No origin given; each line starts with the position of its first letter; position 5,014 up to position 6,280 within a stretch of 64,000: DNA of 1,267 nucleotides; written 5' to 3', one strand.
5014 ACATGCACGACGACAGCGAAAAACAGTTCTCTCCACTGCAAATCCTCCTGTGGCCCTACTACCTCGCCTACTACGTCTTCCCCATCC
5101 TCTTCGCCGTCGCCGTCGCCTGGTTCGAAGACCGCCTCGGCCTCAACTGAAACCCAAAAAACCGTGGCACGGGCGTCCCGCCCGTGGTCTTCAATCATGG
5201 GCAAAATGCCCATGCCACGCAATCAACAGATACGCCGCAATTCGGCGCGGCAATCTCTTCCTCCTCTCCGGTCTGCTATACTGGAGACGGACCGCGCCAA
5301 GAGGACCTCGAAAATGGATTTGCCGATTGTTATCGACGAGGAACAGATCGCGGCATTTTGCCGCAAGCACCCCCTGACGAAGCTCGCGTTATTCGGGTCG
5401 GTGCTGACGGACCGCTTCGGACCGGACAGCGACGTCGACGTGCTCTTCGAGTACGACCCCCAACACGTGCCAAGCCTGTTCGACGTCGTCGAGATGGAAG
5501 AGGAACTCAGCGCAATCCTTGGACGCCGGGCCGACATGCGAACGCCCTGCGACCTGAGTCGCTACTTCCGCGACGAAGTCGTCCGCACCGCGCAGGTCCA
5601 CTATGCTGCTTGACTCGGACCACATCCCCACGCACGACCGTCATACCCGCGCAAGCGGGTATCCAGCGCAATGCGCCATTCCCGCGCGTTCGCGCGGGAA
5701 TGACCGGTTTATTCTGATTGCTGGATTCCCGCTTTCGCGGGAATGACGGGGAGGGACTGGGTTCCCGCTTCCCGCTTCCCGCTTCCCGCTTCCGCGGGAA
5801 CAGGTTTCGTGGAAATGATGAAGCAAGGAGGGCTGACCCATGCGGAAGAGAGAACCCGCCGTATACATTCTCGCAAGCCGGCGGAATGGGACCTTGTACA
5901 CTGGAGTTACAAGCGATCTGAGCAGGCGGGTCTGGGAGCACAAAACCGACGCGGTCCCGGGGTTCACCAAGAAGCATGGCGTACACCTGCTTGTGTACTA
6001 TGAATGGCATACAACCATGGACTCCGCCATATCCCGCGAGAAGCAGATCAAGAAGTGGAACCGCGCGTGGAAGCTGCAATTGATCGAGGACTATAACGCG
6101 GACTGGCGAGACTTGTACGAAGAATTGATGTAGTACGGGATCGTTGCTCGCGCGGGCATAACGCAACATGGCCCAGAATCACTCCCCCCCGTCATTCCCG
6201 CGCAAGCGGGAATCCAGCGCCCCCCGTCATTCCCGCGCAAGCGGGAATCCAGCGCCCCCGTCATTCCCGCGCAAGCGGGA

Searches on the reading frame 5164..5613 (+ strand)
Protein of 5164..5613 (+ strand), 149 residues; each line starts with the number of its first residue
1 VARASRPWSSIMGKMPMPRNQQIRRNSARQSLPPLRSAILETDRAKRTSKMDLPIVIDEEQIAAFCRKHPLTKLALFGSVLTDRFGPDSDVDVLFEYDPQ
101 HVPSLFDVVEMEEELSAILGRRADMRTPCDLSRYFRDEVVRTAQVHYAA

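Call 83: search_protein_families(library=pfam, proteins=[window:5164-5613:+])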
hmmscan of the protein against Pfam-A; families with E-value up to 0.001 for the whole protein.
window:5164-5613:+ (149 aa): 2 families
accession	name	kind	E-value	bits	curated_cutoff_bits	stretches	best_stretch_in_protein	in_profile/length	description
PF01909.29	NTP_transf_2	-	1.5e-12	48.2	21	1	60-137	3-84/93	Nucleotidyltransferase domain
PF18765.7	Polbeta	-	1.2e-08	35.4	26.9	1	60-145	1-86/93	Polymerase beta, Nucleotidyltransferase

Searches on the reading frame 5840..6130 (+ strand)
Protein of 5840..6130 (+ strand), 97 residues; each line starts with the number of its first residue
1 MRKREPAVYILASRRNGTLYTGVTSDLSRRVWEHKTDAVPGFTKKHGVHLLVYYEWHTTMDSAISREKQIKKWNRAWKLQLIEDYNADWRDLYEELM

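Call 83: search_protein_families(library=pfam, proteins=[window:5840-6130:+])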
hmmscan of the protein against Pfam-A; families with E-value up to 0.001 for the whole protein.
seq(97 aa): 1 family
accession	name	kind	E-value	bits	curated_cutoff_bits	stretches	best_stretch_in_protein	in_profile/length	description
PF01541.30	GIY-YIG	-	3.7e-16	59.6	22.6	1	7-79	3-77/78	GIY-YIG catalytic domain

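Call 86: search_dna_similar(query=window:5840-6130:+, collection=plasmids, mode=protein, max_rows=25)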
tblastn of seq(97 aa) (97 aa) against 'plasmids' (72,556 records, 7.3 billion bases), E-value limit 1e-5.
Records with a match: 33; places in all: 37; records where one place covers at least 80% of the query: 33.
Best place of each record, by identity: 60-80% 8; <60% 25.
By first word of the organism name: Rhizobium 9; Sphingobium 6; Sinorhizobium 4; Shinella 4; Neisseria 2; Photobacterium 1; Azospirillum 1; Neorhizobium 1; Aeromonas 1; Planktothrix 1; and 3 more.
By predicted mobility (MOB-suite, as given by PLSDB): non-mobilizable 32; conjugative 1.
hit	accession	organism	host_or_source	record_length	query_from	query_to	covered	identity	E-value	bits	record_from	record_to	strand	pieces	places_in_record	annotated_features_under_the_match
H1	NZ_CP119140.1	Neisseria gonorrhoeae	Homo sapiens,whole organism,blood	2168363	5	97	96%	61.3%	6e-33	126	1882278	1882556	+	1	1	none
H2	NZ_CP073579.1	Photobacterium sp. GJ3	-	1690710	6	96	94%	62.6%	3e-32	124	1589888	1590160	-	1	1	record has no annotation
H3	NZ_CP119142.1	Neisseria gonorrhoeae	Homo sapiens,whole organism,synovial ...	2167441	7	97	94%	60.4%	5e-31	120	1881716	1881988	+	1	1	none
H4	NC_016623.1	Azospirillum lipoferum 4B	-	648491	8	96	92%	60.7%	5e-30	118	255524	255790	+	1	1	GIY-YIG nuclease family protein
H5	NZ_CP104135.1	Sinorhizobium sp. C101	Phaseolus vulgaris,cell ...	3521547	8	92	88%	60.0%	4e-27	109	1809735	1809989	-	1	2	none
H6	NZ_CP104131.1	Sinorhizobium sp. K101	Phaseolus vulgaris,cell ...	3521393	8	92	88%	60.0%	5e-27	109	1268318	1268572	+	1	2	none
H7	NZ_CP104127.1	Sinorhizobium sp. M103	Phaseolus vulgaris,cell ...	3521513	8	92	88%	60.0%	5e-27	109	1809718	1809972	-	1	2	none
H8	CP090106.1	Sinorhizobium meliloti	Medicago,Cell culture,Plant nodule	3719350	8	92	88%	60.0%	6e-27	109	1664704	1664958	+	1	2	GIY-YIG nuclease family protein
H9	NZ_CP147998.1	Neorhizobium sp. EC2-8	-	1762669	8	96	92%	56.2%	5e-27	109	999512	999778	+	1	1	record has no annotation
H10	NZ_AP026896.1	Aeromonas caviae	Microbe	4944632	5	93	92%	56.2%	6e-27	109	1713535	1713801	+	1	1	none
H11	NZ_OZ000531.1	Shinella sp. WSC3-e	-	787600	8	96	92%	55.1%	6e-26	106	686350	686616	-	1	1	GIY-YIG nuclease family protein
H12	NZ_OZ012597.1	Shinella sp. WSD5-1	-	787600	8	96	92%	55.1%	6e-26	106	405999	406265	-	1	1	GIY-YIG nuclease family protein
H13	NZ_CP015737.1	Shinella sp. HZN7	-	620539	8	96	92%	53.9%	2e-25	105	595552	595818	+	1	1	GIY-YIG nuclease family protein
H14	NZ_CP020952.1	Rhizobium sp. CIAT894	-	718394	8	96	92%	53.9%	2e-24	102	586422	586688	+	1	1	GIY-YIG nuclease family protein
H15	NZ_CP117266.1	Rhizobium tumorigenes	Rubus sp.,pure bacterial culture,Aerial ...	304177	8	92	88%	56.5%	2e-26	107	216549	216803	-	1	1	GIY-YIG nuclease family protein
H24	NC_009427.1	Novosphingobium aromaticivorans DSM 12444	-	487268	8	95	91%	50.0%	2e-19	88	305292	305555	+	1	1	GIY-YIG nuclease family protein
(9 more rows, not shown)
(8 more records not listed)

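Call 87: get_annotated_region(hit=H1, flank=700)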
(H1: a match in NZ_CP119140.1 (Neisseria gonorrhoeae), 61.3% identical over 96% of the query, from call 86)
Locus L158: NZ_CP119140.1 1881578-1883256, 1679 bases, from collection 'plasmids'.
description: Neisseria gonorrhoeae strain 2022NG-0076 plasmid p2022NG-0076_1, complete sequence
organism: Neisseria gonorrhoeae (NCBI taxid 485)
taxonomy: Bacteria; Pseudomonadota; Betaproteobacteria; Neisseriales; Neisseriaceae; Neisseria; Neisseria gonorrhoeae
host: -; source: Homo sapiens,whole organism,blood; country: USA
typing (MOB-suite, as given by PLSDB): non-mobilizable
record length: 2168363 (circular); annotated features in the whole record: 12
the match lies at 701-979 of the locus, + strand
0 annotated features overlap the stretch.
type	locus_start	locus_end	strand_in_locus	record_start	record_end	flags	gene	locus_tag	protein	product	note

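Call 88: get_annotated_region(hit=H4, flank=700)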
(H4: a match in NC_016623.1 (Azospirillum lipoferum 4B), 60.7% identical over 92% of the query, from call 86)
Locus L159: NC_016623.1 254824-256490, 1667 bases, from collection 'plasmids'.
description: Azospirillum lipoferum 4B plasmid AZO_p3, complete sequence
organism: Azospirillum lipoferum 4B (NCBI taxid 862719)
taxonomy: Bacteria; Pseudomonadota; Alphaproteobacteria; Rhodospirillales; Azospirillaceae; Azospirillum; Azospirillum lipoferum; Azospirillum lipoferum 4B
host: -; source: -; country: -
typing (MOB-suite, as given by PLSDB): non-mobilizable
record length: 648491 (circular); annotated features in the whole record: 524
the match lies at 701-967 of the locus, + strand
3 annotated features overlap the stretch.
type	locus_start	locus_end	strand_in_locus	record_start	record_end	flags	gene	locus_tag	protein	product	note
CDS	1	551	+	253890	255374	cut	sufB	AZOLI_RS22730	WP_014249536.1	Fe-S cluster assembly protein SufB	GO:0016226 - iron-sulfur cluster assembly [Evidence IEA]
CDS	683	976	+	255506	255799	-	-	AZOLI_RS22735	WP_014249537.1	GIY-YIG nuclease family protein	-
CDS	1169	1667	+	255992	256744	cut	sufC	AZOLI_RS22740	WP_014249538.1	Fe-S cluster assembly ATPase SufC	GO:0016226 - iron-sulfur cluster assembly [Evidence IEA]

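Call 89: get_annotated_region(hit=H8, flank=700)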
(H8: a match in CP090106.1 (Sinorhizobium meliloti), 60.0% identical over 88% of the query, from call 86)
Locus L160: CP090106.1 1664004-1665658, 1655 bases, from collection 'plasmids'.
description: Sinorhizobium meliloti strain Ak57 plasmid pSymB, complete sequence
organism: Sinorhizobium meliloti (NCBI taxid 382)
taxonomy: Bacteria; Pseudomonadota; Alphaproteobacteria; Hyphomicrobiales; Rhizobiaceae; Sinorhizobium; Sinorhizobium meliloti
host: -; source: Medicago,Cell culture,Plant nodule; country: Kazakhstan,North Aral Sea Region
typing (MOB-suite, as given by PLSDB): non-mobilizable
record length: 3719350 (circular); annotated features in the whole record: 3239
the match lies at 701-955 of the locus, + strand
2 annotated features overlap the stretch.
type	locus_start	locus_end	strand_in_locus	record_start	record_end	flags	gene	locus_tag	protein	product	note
CDS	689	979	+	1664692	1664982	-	-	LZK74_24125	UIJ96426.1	GIY-YIG nuclease family protein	-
CDS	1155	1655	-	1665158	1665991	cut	mazG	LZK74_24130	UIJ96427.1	nucleoside triphosphate pyrophosphohydrolase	-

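Call 90: get_annotated_region(hit=H24, flank=700)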
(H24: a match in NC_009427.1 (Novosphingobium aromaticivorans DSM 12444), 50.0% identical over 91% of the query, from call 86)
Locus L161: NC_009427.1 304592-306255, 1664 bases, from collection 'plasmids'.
description: Novosphingobium aromaticivorans DSM 12444 plasmid pNL2, complete sequence
organism: Novosphingobium aromaticivorans DSM 12444 (NCBI taxid 279238)
taxonomy: Bacteria; Pseudomonadota; Alphaproteobacteria; Sphingomonadales; Sphingomonadaceae; Novosphingobium; Novosphingobium aromaticivorans; Novosphingobium aromaticivorans DSM 12444
host: -; source: -; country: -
typing (MOB-suite, as given by PLSDB): non-mobilizable; replicon rep_cluster_531,rep_cluster_545
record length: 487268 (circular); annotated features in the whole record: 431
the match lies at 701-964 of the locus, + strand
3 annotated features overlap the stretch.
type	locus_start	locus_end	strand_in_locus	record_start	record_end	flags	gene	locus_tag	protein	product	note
CDS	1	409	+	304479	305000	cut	-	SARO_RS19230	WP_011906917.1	hypothetical protein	-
CDS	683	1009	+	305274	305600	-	-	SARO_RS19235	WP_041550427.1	GIY-YIG nuclease family protein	-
CDS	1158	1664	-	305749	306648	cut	-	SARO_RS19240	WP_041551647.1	sugar kinase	-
